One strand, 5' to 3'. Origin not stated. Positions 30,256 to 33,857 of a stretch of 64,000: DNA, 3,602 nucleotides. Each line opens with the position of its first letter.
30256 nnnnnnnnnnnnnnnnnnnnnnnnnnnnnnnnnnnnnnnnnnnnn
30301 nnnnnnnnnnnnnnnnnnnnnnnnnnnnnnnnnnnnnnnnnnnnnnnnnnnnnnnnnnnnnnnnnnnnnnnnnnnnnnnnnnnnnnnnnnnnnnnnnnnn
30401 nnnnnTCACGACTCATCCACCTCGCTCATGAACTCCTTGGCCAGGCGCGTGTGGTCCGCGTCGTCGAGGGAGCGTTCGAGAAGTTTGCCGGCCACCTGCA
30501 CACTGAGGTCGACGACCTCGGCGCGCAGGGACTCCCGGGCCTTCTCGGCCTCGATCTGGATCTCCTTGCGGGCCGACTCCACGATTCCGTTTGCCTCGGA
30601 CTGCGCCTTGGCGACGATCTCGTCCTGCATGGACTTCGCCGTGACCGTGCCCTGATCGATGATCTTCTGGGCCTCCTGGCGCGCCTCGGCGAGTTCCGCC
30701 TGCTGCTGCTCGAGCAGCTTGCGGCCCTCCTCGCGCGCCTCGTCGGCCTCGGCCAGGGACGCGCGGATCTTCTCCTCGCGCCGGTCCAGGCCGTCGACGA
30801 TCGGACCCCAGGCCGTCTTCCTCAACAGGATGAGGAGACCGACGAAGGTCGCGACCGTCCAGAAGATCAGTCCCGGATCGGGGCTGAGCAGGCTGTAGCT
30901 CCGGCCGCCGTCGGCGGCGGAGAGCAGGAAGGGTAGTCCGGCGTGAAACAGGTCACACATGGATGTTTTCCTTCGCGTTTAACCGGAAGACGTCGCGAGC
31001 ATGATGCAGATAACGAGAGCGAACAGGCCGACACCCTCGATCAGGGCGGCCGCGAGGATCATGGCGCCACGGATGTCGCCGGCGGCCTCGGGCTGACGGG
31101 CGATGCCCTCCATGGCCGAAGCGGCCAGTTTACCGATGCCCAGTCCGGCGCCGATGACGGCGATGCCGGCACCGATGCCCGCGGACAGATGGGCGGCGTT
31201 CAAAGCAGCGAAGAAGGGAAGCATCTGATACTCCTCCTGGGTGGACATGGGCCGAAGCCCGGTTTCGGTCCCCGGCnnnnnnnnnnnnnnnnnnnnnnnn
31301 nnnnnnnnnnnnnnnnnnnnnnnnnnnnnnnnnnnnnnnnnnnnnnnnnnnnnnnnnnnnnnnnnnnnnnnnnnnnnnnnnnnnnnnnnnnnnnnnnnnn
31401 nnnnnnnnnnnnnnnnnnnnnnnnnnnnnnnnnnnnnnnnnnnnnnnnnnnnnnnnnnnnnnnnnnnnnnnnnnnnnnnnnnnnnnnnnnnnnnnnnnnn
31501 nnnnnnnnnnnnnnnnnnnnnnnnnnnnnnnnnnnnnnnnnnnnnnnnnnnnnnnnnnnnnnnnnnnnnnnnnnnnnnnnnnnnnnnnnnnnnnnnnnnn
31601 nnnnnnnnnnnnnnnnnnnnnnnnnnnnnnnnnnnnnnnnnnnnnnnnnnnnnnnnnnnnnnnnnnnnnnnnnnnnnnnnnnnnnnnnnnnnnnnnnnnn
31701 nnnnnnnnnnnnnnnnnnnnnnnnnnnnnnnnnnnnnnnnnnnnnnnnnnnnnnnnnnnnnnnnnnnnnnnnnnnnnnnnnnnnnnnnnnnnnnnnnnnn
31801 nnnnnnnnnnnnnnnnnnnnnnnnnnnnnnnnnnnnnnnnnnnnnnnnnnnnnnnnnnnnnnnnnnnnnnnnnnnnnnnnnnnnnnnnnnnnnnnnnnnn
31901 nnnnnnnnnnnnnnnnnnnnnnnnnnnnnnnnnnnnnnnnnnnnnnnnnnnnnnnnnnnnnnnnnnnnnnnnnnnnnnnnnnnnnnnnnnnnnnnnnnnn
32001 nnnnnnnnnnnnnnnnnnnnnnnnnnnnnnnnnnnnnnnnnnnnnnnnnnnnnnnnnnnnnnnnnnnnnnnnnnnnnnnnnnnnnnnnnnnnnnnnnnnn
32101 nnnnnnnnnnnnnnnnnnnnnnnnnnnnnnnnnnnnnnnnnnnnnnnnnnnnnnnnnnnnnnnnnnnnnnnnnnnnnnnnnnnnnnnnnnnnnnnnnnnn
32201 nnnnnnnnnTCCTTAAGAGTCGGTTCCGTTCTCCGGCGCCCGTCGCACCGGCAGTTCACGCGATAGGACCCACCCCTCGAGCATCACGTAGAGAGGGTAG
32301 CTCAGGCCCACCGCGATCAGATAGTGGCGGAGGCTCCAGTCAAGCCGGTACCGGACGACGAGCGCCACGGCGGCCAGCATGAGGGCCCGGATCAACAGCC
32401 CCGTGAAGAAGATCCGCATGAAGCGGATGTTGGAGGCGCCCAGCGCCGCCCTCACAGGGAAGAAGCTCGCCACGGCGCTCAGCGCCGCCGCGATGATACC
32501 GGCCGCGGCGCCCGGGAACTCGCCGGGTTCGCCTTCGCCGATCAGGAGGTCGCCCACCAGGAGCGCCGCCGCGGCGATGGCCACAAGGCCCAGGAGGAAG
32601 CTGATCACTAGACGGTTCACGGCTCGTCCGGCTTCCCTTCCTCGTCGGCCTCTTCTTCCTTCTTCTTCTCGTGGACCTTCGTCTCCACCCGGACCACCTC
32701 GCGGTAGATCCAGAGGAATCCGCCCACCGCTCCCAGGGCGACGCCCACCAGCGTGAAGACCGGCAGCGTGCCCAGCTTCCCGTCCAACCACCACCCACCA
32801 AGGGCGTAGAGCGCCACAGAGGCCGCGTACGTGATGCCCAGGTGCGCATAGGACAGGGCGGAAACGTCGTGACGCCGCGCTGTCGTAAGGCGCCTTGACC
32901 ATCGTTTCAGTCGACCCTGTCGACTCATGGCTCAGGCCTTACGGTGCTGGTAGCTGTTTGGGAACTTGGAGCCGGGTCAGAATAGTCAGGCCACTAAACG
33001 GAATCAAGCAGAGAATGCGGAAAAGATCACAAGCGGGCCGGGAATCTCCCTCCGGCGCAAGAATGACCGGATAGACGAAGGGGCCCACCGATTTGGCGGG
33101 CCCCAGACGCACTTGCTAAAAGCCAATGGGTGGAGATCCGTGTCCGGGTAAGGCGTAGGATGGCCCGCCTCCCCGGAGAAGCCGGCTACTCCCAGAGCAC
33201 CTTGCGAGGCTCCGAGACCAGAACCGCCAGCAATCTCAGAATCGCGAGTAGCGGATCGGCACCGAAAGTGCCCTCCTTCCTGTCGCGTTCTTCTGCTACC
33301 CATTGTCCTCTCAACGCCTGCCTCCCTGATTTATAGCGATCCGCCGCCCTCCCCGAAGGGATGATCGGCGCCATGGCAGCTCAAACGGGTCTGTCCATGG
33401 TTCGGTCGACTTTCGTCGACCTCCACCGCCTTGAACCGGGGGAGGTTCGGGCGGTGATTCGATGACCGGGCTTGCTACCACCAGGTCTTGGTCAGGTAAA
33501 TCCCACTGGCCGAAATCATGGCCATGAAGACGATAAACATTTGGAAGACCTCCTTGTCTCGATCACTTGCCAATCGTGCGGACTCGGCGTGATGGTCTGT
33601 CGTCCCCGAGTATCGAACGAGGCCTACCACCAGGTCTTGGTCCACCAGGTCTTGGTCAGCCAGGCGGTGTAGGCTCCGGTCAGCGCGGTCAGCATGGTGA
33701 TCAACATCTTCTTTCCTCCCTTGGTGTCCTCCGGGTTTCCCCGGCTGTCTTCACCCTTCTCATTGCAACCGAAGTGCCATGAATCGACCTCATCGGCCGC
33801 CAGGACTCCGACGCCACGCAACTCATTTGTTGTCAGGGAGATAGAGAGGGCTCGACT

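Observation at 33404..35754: Sigma-54 enhancer-binding protein placed directly upstream of a consensus sigma-54 promoter that drives two tandem tiny hydrophobic peptides ending in LTKTWW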

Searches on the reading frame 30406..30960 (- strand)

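Call 6: search_protein_families(library=pfam, proteins=[window:30406-30960:-], max_evalue=0.01)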
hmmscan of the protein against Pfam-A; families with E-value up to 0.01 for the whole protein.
window:30406-30960:- (184 aa): 4 families
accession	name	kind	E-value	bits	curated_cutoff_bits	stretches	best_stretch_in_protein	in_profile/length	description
PF00430.23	ATP-synt_B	-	4.3e-31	108.2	28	1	32-162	2-132/132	ATP synthase B/B' CF(0)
PF05405.19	Mt_ATP-synt_B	-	0.00026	21.1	21.7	1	36-101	20-85/163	Mitochondrial ATP synthase B chain precursor (ATP-synt_B)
PF18538.6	DUF5624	-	0.0019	18.7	25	1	117-178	40-105/129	Domain of unknown function (DUF5624)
PF13118.11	DUF3972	-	0.0044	17.9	26.2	1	94-171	10-86/125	Protein of unknown function (DUF3972)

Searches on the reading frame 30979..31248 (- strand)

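Call 6: search_protein_families(library=pfam, proteins=[window:30979-31248:-], max_evalue=0.01)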
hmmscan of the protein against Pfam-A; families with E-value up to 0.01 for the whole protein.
window:30979-31248:- (89 aa): 1 family
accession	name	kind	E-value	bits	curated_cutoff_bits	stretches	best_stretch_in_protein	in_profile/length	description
PF00137.26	ATP-synt_C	-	2.3e-15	57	24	1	21-84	1-60/60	ATP synthase subunit C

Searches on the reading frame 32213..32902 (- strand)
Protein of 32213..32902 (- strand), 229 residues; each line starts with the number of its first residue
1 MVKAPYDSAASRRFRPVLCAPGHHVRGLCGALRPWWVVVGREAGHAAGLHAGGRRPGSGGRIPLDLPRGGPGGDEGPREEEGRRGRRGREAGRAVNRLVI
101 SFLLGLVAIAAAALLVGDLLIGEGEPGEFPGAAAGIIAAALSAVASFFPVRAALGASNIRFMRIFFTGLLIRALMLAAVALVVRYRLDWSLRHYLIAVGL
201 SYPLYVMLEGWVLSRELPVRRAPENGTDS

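Call 6: search_protein_families(library=pfam, proteins=[window:32213-32902:-], max_evalue=0.01)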
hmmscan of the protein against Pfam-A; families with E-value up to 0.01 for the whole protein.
window:32213-32902:- (229 aa): 0 families

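Call 8: search_protein_families(library=ncbifam, proteins=[window:32213-32902:-], max_evalue=10)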
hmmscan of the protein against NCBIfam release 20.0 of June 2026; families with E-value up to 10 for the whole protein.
window:32213-32902:- (229 aa): 3 families
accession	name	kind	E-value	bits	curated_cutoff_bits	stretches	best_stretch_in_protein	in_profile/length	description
NF053671.1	bindosome_BasC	exception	0.13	12.2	260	1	167-210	15-56/140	bindosome assembly system protein BasC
NF041559.1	BTH_I2691_fam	subfamily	3.4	6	150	1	110-182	727-786/858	T6SS effector BTH_I2691 family protein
NF033634.1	SLATT_1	domain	4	7.4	41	1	91-148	17-75/132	SLATT domain-containing protein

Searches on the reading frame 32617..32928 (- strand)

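Call 6: search_protein_families(library=pfam, proteins=[window:32617-32928:-], max_evalue=0.01)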
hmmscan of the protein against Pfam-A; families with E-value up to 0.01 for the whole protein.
window:32617-32928:- (103 aa): 1 family
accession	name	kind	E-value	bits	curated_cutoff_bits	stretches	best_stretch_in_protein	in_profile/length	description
PF09527.15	ATPase_gene1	-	6.5e-11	42.6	26.6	1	27-76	4-53/54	Putative F0F1-ATPase subunit Ca2+/Mg2+ transporter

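Call 8: search_protein_families(library=ncbifam, proteins=[window:32617-32928:-], max_evalue=10)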
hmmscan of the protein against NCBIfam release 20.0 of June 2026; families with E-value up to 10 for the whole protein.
window:32617-32928:- (103 aa): 0 families

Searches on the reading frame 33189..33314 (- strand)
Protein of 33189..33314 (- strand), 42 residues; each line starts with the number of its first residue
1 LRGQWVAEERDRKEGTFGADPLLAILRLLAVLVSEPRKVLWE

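Call 42: find_homologous_proteins(query=A3, max_evalue=10)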
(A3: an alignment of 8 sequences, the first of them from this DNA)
Query A3 (8 sequences) (42 aa, profile of the alignment): 7 proteins with E <= 10 among 7776 candidates.
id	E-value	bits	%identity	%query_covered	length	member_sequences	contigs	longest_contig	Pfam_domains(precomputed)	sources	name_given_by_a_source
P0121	8.2e-15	72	-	-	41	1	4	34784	-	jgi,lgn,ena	-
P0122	1.6e-14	71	98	100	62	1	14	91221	-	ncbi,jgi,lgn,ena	-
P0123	4.5e-14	70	48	79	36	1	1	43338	-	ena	-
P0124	9.4e-14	69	81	100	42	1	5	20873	-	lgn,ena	-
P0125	3.4e-13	67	-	-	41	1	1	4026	-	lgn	-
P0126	1.2e-12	65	-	-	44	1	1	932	-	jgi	jgi:hypothetical protein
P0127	1.7e-12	65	48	79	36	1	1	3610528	-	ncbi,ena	-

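Call 45: find_encoding_contigs(protein=P0127, flank=6000, max_places=1)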
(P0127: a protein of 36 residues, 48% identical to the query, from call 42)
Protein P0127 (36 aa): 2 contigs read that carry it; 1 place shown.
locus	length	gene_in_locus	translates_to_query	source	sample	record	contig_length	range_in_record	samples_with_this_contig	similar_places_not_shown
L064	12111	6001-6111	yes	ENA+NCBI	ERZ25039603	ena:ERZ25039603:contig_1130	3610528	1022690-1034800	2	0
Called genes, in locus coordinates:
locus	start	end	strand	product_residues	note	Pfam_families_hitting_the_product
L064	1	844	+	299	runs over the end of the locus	PF12801:Fer4_5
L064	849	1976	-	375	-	PF07995:GSDH, PF20067:SSL_N (faint)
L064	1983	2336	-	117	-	-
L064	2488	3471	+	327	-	PF01368:DHH, PF02272:DHHA1 (faint)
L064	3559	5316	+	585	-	PF01590:GAF, PF13185:GAF_2 (weak), PF13492:GAF_3 (weak), PF00158:Sigma54_activat, PF14532:Sigma54_activ_2, PF25601:AAA_lid_14, PF02954:HTH_8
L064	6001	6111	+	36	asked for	-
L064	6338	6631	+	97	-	PF09527:ATPase_gene1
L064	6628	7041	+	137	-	-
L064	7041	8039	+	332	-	PF00119:ATP-synt_A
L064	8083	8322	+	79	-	PF00137:ATP-synt_C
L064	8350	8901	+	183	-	PF00430:ATP-synt_B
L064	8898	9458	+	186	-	PF00213:OSCP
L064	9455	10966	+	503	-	PF02874:ATP-synt_ab_N, PF00006:ATP-synt_ab, PF00306:ATP-synt_ab_C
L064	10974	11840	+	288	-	PF00231:ATP-synt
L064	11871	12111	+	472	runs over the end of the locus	PF02874:ATP-synt_ab_N, PF00006:ATP-synt_ab, PF22919:ATP-synt_VA_C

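Call 53: search_protein_representatives(protein=window:33189-33314:-)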
Query: 42 residues. Proteins with E-value up to 0.001 (for the whole library): 1; up to 1e-10: 1; up to 1e-30: 0. The best 1 are listed.
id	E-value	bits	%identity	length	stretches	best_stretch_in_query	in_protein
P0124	5.4e-15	69.2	81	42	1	1-42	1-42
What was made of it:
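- Tried and rejected: pep3 profile and single-sequence searches: only small ORFs of matching sequence; those traced share the synteny (calls 42, 53).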

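Call 57: search_protein_families(library=pfam, proteins=[window:33189-33314:-], max_evalue=10)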
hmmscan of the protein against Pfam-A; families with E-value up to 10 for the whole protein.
seq(42 aa): 0 families

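Call 77: find_encoding_contigs(protein=P0122, flank=3000, max_places=10)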
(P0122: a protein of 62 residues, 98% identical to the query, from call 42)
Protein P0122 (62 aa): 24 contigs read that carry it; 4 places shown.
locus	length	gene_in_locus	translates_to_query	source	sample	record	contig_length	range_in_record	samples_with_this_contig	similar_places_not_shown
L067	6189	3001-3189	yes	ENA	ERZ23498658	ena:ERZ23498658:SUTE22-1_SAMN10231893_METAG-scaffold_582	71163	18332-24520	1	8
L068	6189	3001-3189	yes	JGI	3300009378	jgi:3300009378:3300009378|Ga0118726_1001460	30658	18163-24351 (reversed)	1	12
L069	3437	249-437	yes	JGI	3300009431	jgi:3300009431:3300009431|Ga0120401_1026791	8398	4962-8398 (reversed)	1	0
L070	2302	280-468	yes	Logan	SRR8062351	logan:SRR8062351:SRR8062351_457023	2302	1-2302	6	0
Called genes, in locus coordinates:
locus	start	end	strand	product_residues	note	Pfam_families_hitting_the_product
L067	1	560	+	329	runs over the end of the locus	PF01368:DHH, PF02272:DHHA1 (weak)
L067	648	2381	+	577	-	PF01590:GAF, PF13185:GAF_2, PF13492:GAF_3 (weak), PF00158:Sigma54_activat, PF14532:Sigma54_activ_2, PF07728:AAA_5 (weak), PF25601:AAA_lid_14, PF02954:HTH_8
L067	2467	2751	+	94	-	-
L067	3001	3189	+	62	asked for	-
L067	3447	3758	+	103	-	PF09527:ATPase_gene1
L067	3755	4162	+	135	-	-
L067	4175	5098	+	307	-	PF00119:ATP-synt_A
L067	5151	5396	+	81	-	PF00137:ATP-synt_C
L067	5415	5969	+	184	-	PF00430:ATP-synt_B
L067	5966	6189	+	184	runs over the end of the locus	PF00213:OSCP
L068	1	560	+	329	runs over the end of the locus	PF01368:DHH, PF02272:DHHA1 (weak)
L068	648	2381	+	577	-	PF01590:GAF, PF13185:GAF_2, PF13492:GAF_3 (weak), PF00158:Sigma54_activat, PF14532:Sigma54_activ_2, PF07728:AAA_5 (weak), PF25601:AAA_lid_14, PF02954:HTH_8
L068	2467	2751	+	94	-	-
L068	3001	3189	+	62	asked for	-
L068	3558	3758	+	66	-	PF09527:ATPase_gene1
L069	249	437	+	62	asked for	-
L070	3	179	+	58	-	?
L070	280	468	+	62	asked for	-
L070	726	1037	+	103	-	PF09527:ATPase_gene1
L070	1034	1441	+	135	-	-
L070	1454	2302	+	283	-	?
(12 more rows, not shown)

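Call 79: find_encoding_contigs(protein=P0124, flank=3500, max_places=1)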
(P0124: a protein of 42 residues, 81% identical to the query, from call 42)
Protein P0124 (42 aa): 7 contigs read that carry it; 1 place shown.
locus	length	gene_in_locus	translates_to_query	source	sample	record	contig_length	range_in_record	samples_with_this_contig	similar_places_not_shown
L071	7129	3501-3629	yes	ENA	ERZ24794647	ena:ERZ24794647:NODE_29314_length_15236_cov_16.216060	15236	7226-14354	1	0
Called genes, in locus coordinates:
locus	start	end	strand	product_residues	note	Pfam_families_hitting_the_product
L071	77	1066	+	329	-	PF01368:DHH, PF02272:DHHA1 (weak)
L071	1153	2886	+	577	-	PF01590:GAF, PF13185:GAF_2, PF13492:GAF_3 (weak), PF00158:Sigma54_activat, PF14532:Sigma54_activ_2, PF07728:AAA_5 (faint), PF25601:AAA_lid_14, PF02954:HTH_8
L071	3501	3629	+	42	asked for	-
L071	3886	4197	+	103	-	PF09527:ATPase_gene1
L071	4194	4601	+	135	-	-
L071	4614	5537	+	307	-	PF00119:ATP-synt_A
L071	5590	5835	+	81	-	PF00137:ATP-synt_C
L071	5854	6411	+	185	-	PF00430:ATP-synt_B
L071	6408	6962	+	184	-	PF00213:OSCP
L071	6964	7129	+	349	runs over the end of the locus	?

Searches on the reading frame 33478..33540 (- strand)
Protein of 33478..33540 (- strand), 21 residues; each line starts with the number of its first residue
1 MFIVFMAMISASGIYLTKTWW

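Call 8: search_protein_families(library=ncbifam, proteins=[window:33478-33540:-], max_evalue=10)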
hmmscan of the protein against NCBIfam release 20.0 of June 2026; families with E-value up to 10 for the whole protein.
seq(21 aa): 0 families

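Call 57: search_protein_families(library=pfam, proteins=[window:33478-33540:-], max_evalue=10)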
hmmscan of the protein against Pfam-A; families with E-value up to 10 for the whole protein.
seq(21 aa): 0 families

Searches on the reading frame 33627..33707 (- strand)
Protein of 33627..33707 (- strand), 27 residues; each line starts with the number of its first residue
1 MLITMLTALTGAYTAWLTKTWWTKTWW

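Call 8: search_protein_families(library=ncbifam, proteins=[window:33627-33707:-], max_evalue=10)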
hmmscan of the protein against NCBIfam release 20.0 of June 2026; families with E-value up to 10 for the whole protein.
seq(27 aa): 0 families

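Call 57: search_protein_families(library=pfam, proteins=[window:33627-33707:-], max_evalue=10)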
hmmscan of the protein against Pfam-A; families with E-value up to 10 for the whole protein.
seq(27 aa): 0 families

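Call 60: search_solved_structures(query=window:33627-33707:-, max_evalue=10)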
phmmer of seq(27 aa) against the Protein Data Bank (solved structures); distinct sequences matched with E-value up to 10: 0.
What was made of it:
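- On Type I toxin-antitoxin: No PDB match (call 60).
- Tried and rejected: PDB sequence search with pep1: no matches (call 60).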
